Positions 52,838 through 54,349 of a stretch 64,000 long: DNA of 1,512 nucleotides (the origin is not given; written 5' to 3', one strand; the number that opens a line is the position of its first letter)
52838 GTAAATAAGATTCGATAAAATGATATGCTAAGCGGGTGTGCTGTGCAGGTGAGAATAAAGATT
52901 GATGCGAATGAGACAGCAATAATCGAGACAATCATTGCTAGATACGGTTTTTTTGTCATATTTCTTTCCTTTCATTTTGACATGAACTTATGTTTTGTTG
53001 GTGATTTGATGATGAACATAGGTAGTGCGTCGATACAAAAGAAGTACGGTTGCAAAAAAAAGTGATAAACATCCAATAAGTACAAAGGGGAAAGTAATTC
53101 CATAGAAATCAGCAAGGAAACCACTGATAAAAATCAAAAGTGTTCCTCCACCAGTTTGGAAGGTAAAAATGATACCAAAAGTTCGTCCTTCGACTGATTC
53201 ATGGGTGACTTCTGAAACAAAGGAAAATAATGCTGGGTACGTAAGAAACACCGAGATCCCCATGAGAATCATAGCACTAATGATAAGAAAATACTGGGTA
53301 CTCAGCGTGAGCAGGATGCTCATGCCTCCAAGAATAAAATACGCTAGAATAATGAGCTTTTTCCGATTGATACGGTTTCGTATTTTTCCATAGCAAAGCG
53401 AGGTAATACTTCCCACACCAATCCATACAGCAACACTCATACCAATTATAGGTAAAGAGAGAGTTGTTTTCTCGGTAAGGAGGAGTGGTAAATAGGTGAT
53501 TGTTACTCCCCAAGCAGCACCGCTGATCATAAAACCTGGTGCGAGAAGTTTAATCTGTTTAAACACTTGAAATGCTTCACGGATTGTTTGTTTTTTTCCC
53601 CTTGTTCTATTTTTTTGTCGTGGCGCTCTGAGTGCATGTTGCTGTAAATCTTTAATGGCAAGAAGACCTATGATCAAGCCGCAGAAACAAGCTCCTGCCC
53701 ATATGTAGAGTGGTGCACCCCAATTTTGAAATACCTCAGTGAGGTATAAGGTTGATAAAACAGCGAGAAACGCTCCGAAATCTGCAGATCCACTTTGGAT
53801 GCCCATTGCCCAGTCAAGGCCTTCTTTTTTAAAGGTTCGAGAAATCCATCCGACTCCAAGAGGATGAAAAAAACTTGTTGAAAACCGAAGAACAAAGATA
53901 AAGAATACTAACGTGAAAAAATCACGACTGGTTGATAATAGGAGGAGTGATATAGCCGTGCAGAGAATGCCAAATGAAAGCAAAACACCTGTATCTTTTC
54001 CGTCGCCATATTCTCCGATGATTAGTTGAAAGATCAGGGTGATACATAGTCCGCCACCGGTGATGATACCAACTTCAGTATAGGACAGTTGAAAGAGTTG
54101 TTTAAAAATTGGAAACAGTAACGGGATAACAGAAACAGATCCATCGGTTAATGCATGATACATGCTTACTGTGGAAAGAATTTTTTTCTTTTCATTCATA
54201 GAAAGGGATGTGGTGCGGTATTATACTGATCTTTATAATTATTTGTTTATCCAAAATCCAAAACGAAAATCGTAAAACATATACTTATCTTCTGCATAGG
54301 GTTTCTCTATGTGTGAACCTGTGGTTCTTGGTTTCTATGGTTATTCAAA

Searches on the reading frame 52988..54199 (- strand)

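Call 16: search_protein_families(library=pfam, proteins=[window:52988-54199:-], max_evalue=0.001)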
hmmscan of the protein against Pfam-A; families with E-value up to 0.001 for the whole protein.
window:52988-54199:- (403 aa): 2 families
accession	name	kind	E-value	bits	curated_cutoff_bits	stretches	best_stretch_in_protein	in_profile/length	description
PF07690.21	MFS_1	-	4.1e-50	171.1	33.4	2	16-354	6-345/347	Major Facilitator Superfamily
PF05977.19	MFS_3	-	7.2e-08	31.7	27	1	197-390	202-393/524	Transmembrane secretion effector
